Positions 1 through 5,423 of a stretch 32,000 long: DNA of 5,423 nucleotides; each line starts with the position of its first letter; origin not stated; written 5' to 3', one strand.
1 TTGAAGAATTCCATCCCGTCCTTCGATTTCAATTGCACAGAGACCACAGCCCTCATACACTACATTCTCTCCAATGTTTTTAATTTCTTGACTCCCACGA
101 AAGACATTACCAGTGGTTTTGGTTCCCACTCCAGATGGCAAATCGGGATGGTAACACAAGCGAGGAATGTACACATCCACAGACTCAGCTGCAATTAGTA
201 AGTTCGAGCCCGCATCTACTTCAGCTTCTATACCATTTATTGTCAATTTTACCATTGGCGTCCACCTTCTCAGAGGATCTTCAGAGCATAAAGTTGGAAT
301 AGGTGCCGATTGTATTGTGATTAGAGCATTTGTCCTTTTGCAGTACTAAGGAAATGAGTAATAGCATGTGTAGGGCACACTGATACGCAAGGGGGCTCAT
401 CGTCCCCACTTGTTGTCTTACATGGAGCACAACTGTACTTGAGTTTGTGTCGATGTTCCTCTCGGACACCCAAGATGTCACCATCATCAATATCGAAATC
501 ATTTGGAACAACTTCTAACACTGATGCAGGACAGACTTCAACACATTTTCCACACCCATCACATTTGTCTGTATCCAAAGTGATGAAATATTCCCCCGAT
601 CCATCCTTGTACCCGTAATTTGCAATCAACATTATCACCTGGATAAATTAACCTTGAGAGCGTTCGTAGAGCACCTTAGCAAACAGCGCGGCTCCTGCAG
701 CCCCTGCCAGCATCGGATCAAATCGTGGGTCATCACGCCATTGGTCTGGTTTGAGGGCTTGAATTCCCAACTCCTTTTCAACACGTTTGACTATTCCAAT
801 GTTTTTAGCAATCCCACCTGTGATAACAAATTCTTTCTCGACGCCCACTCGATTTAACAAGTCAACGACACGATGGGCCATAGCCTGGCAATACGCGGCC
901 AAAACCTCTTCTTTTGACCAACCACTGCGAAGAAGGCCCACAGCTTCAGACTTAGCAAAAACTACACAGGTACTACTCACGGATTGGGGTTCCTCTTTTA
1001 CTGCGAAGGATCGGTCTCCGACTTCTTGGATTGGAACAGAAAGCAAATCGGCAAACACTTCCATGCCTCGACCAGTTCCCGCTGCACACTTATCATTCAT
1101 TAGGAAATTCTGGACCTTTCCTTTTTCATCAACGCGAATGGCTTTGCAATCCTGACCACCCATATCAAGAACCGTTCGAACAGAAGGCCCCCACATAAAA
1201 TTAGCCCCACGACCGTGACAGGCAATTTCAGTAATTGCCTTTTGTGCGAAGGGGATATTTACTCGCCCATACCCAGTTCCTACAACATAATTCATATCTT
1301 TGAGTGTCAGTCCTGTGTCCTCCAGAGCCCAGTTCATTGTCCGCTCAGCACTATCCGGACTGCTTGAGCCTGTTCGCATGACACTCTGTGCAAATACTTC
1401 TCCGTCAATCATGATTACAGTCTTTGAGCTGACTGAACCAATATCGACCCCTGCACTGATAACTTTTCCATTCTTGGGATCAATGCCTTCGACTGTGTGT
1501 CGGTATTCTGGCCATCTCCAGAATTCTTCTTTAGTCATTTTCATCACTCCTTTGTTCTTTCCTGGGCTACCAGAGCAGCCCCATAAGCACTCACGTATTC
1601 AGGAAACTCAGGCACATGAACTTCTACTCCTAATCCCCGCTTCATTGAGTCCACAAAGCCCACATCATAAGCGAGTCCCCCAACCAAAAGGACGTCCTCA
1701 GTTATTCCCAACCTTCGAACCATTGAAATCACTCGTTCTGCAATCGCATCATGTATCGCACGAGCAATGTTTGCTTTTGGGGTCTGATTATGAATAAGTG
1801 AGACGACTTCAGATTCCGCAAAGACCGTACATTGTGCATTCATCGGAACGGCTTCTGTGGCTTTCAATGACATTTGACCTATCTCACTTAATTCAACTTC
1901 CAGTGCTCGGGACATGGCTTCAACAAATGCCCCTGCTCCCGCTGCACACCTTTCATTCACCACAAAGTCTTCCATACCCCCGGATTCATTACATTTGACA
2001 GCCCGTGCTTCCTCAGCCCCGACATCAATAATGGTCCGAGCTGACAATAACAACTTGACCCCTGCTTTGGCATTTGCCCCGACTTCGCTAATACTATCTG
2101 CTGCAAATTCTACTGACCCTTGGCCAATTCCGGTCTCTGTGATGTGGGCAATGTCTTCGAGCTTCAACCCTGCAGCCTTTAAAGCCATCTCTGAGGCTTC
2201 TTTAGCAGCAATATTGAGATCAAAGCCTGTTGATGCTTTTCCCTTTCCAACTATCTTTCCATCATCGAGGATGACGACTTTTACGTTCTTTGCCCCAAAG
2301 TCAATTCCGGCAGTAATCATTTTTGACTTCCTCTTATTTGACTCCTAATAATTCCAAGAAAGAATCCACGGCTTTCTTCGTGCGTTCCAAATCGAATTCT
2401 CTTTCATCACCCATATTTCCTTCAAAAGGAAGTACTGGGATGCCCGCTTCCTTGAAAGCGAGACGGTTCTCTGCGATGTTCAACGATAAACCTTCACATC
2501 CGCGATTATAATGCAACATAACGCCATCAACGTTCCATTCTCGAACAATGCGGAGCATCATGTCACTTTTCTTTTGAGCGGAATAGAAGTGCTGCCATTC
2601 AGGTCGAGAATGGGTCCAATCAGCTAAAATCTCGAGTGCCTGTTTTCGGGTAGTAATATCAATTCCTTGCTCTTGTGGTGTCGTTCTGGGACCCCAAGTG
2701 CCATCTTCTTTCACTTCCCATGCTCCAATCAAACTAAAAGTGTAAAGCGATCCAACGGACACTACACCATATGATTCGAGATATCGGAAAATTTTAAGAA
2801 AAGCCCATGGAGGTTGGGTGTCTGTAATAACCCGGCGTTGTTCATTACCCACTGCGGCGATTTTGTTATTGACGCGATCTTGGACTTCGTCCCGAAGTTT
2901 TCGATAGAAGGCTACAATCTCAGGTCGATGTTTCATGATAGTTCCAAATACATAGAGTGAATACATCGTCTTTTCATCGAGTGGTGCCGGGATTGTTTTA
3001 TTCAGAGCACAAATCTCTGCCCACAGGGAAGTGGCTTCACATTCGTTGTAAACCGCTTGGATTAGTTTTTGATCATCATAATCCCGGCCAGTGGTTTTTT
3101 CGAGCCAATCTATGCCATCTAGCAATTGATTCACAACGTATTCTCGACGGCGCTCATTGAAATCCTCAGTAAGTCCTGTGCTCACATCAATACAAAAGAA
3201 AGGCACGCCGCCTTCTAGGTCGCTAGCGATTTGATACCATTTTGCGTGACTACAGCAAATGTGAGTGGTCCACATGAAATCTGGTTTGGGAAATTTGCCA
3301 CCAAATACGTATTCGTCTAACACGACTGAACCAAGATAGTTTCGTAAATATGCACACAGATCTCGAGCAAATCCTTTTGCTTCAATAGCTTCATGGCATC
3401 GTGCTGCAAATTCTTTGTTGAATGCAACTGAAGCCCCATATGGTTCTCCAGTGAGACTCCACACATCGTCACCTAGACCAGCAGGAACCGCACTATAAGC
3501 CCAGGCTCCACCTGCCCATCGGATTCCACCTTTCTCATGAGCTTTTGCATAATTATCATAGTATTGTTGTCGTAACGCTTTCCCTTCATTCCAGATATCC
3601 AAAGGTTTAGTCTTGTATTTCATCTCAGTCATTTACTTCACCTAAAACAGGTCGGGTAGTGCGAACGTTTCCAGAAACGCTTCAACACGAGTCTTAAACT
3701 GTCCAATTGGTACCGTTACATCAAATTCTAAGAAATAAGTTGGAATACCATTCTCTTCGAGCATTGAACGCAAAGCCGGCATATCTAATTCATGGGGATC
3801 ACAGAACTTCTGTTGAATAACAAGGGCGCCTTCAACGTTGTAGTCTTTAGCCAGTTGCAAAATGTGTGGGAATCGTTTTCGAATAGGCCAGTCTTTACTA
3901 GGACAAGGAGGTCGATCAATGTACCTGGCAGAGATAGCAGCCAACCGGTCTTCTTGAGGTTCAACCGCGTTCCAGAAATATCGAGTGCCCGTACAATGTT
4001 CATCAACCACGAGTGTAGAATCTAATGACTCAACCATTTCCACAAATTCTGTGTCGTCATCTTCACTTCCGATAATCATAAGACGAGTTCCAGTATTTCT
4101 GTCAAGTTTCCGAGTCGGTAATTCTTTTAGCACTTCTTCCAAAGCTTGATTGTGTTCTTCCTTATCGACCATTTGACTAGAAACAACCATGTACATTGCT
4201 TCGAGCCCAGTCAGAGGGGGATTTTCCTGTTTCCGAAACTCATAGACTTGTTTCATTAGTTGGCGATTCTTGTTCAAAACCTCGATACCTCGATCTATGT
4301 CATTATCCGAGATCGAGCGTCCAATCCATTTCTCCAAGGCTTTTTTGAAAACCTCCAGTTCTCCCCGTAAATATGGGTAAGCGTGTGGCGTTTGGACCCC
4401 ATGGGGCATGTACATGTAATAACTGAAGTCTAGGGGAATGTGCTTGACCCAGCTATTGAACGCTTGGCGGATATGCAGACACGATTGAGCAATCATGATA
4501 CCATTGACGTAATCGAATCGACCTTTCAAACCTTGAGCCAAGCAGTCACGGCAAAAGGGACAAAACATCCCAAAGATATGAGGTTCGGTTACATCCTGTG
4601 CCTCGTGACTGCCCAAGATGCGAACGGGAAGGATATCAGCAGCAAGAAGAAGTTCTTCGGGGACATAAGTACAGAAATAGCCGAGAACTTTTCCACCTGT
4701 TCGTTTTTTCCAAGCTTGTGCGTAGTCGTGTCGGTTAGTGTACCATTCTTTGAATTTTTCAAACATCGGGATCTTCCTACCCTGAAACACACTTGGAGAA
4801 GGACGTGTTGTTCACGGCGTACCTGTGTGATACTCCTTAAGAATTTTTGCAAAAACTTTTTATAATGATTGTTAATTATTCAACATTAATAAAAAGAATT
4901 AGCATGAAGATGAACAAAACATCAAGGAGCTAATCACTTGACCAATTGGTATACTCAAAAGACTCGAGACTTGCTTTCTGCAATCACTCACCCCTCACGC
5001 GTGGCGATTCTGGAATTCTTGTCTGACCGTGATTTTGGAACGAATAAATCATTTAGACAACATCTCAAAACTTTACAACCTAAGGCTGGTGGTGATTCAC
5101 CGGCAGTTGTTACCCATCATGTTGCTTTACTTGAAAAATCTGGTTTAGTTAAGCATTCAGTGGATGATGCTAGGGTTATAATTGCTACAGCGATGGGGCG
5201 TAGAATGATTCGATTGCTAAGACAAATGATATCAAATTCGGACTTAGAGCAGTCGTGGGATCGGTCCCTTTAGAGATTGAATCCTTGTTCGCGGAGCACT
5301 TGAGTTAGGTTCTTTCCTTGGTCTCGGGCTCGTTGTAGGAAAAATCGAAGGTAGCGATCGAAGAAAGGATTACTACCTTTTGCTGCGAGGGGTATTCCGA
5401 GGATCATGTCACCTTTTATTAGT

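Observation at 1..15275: Complete benzoyl-CoA dearomatisation and ring-cleavage gene set on the same contig as an Asgard gelsolin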

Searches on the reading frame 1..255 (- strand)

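Call 6: search_protein_families(library=pfam, proteins=[window:1-255:-])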
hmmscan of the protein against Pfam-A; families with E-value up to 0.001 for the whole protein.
window:1-255:- (85 aa): 2 families
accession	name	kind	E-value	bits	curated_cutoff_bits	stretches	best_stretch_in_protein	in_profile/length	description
PF13510.11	Fer2_4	-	6.7e-07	29.7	22.8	1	1-37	3-39/82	2Fe-2S iron-sulfur cluster binding domain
PF00111.32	Fer2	-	0.00021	21.6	21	1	5-78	2-48/77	2Fe-2S iron-sulfur cluster binding domain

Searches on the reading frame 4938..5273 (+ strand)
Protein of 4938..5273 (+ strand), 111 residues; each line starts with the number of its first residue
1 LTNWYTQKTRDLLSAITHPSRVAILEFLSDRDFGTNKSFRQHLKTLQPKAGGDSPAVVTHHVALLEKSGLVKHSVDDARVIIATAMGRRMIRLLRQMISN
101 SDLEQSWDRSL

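Call 3: search_protein_families(library=ncbifam, proteins=[window:4938-5273:+])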
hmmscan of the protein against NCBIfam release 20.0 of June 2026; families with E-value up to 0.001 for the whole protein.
window:4938-5273:+ (111 aa): 1 family
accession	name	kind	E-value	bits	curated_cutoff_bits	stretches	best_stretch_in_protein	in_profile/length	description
NF033788.1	HTH_metalloreg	subfamily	4.5e-05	23.2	55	0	11-79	3-63/77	metalloregulator ArsR/SmtB family transcription factor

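Call 87: search_protein_families(library=pfam, proteins=[window:4938-5273:+], max_evalue=0.00001)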
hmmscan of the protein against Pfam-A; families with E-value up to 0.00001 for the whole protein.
window:4938-5273:+ (111 aa): 0 families
